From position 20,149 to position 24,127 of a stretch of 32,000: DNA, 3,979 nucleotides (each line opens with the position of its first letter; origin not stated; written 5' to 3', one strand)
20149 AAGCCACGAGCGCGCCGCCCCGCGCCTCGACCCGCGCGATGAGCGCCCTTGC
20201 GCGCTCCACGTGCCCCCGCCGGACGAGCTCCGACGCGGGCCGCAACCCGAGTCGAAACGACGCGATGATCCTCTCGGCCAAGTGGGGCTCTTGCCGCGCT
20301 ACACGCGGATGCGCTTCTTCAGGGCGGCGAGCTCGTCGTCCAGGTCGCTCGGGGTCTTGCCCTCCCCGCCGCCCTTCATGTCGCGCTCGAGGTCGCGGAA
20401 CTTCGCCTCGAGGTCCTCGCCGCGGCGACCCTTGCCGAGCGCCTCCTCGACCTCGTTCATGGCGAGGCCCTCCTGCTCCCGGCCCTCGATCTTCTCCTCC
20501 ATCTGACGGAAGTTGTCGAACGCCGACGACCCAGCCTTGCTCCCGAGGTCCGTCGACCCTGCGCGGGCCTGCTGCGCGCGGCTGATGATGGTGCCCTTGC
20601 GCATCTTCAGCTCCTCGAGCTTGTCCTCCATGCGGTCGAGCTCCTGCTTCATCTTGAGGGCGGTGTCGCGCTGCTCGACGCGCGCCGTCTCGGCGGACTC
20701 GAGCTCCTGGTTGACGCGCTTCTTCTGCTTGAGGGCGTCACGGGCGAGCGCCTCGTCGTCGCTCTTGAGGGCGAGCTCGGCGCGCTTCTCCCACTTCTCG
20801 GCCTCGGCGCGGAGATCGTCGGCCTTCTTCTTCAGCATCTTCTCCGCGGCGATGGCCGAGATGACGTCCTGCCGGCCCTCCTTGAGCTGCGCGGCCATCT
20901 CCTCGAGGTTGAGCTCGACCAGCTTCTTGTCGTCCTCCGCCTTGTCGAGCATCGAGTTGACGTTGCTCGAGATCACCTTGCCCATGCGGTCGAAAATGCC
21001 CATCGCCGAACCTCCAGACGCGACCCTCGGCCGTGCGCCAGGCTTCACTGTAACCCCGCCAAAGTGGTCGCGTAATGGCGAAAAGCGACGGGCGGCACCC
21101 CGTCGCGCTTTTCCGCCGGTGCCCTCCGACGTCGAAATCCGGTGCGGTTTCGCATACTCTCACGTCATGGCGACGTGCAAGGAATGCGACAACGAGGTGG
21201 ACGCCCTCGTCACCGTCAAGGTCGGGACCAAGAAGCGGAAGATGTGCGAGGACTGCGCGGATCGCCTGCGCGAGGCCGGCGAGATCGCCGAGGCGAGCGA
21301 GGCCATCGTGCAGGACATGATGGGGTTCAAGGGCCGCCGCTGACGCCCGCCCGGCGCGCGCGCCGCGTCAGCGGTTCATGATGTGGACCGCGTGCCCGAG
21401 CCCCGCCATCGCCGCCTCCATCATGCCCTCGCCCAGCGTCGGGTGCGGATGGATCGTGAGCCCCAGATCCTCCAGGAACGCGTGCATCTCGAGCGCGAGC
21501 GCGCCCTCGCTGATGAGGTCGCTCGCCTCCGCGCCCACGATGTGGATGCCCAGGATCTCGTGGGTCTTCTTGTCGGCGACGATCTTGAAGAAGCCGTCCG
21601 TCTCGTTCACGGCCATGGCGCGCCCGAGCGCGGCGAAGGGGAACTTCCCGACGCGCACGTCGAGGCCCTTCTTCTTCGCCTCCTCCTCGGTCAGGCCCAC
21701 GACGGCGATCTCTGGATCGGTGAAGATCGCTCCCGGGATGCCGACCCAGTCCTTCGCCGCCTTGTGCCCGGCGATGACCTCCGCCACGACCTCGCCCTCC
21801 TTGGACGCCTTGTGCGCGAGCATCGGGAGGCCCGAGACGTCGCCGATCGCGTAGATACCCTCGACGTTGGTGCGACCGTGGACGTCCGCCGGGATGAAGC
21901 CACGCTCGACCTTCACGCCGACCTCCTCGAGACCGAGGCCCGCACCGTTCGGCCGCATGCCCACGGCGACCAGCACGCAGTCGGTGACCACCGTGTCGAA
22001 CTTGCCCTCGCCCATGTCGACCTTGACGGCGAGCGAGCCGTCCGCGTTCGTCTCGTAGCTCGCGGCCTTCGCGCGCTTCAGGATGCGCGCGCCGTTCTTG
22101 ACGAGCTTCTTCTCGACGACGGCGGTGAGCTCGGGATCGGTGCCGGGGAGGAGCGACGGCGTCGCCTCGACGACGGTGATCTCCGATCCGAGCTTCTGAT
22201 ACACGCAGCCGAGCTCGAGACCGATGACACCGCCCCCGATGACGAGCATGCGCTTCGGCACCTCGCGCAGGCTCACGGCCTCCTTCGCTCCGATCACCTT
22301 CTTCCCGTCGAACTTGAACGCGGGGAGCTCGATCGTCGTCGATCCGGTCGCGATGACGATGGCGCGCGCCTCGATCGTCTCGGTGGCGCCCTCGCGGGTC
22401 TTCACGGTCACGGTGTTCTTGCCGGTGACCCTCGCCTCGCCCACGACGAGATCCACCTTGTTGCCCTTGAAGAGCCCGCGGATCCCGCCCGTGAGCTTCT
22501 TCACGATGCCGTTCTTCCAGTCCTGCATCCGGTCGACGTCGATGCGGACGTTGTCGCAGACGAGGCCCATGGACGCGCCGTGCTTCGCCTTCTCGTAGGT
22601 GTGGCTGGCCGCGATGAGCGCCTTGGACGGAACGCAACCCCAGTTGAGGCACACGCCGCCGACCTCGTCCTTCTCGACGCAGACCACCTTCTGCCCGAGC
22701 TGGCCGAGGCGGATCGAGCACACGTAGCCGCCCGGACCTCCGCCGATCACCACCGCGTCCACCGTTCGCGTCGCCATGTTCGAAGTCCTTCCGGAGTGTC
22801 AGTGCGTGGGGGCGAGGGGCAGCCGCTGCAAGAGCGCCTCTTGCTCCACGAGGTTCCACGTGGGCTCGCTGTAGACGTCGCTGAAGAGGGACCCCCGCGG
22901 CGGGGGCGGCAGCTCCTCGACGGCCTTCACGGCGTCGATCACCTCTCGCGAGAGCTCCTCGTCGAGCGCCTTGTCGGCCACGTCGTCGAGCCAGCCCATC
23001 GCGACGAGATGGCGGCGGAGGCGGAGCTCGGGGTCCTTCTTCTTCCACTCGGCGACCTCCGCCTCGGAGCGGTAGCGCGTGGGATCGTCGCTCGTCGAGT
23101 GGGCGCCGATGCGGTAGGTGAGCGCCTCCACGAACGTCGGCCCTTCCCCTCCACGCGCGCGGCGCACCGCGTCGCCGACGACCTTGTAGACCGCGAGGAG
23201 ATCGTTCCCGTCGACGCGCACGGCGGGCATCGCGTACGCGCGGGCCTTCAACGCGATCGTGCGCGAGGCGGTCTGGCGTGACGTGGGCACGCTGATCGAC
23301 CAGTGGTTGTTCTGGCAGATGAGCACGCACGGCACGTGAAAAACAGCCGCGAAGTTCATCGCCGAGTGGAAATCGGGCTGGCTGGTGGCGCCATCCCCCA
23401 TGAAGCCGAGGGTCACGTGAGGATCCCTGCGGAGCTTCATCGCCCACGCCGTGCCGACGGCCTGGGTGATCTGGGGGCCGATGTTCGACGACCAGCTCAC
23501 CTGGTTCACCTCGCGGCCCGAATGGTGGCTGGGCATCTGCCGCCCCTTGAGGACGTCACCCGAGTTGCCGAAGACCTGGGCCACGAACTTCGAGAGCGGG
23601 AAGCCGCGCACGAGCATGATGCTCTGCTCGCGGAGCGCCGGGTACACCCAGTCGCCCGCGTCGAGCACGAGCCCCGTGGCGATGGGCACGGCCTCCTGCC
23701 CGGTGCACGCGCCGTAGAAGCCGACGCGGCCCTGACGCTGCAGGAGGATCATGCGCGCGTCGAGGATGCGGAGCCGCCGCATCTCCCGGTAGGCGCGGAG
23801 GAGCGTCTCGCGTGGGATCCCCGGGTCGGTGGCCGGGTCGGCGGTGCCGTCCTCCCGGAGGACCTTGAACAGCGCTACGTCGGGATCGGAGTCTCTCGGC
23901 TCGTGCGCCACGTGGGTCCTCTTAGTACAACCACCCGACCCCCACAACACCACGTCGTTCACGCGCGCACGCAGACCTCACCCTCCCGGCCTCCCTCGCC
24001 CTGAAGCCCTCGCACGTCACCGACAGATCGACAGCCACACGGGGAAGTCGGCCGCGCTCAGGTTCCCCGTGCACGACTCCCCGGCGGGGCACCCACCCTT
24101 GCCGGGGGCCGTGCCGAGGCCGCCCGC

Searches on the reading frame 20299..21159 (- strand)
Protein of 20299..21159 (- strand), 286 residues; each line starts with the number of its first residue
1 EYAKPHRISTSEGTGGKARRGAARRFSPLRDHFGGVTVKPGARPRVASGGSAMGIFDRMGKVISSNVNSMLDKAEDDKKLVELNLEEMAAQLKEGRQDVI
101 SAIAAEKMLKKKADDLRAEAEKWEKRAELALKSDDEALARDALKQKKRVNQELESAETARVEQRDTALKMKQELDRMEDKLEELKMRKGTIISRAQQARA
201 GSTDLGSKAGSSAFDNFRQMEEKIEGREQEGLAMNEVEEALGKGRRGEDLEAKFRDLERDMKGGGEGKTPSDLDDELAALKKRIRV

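Call 20: search_protein_families(library=pfam, proteins=[window:20299-21159:-], max_evalue=0.001)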
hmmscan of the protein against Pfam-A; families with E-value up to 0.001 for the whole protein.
window:20299-21159:- (286 aa): 1 family
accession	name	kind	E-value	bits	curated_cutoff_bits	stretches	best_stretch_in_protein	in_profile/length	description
PF04012.17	PspA_IM30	-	1.7e-39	136.2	33.9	1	54-281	1-215/220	PspA/IM30 family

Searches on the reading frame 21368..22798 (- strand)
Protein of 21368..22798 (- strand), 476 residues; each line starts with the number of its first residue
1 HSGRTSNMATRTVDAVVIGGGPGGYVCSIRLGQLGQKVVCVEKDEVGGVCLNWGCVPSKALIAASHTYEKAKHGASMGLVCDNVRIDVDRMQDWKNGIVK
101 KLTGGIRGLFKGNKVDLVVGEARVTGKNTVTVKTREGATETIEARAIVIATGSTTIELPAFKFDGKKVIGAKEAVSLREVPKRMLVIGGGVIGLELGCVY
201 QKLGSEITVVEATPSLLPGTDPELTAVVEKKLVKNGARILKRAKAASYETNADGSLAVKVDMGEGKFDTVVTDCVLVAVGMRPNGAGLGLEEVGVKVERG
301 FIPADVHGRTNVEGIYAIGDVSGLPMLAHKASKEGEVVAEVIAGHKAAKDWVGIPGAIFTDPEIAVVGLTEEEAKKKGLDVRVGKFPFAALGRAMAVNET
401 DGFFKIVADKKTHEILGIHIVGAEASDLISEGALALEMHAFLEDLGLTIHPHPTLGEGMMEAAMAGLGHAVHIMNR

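Call 20: search_protein_families(library=pfam, proteins=[window:21368-22798:-], max_evalue=0.001)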
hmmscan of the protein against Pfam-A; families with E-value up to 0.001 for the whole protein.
window:21368-22798:- (476 aa): 9 families
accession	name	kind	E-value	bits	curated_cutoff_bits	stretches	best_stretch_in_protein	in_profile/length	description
PF07992.20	Pyr_redox_2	-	3.9e-69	233.7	26.1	1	14-335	2-291/291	Pyridine nucleotide-disulphide oxidoreductase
PF02852.28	Pyr_redox_dim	-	1.9e-40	137.9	25.3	1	354-463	1-110/110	Pyridine nucleotide-disulphide oxidoreductase, dimerisation domain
PF00070.33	Pyr_redox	-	2.9e-21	76.2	22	1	183-260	1-79/82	Pyridine nucleotide-disulphide oxidoreductase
PF13738.12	Pyr_redox_3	-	3.7e-12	46.6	30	1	127-319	111-305/305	Pyridine nucleotide-disulphide oxidoreductase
PF00890.30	FAD_binding_2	-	2e-07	31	20.4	1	14-53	1-40/414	FAD binding domain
PF13450.12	NAD_binding_8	-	1.1e-06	29.3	21.9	0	17-52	1-37/68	NAD(P)-binding Rossmann-like domain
PF03486.20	HI0933_like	-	4.9e-06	26.6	50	0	14-45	2-33/244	HI0933-like protein Rossmann domain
PF01134.28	GIDA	-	8.4e-06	25.5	22.1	1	14-153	1-150/391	Glucose inhibited division protein A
PF13434.12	Lys_Orn_oxgnase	-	0.00022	20.9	21.3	1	128-218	132-227/339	L-lysine 6-monooxygenase/L-ornithine 5-monooxygenase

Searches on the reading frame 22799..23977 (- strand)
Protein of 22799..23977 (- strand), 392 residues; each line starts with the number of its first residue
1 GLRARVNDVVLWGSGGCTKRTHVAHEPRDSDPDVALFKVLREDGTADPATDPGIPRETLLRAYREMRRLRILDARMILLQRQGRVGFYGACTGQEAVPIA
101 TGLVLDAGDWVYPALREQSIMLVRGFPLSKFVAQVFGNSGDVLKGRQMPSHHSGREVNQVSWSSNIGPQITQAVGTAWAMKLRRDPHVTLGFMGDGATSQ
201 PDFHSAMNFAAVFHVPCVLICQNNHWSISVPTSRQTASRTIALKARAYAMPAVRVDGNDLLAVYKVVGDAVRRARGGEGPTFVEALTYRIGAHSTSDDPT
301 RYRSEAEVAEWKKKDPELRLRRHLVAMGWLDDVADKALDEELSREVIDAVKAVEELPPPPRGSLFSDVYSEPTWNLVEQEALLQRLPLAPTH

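Call 21: search_protein_families(library=pfam, proteins=[window:22799-23977:-], max_evalue=0.001)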
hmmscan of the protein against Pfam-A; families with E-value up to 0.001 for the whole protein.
window:22799-23977:- (392 aa): 1 family
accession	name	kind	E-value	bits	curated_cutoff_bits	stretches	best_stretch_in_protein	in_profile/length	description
PF00676.26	E1_dh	-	4.1e-84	282.5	22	1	64-359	2-297/300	Dehydrogenase E1 component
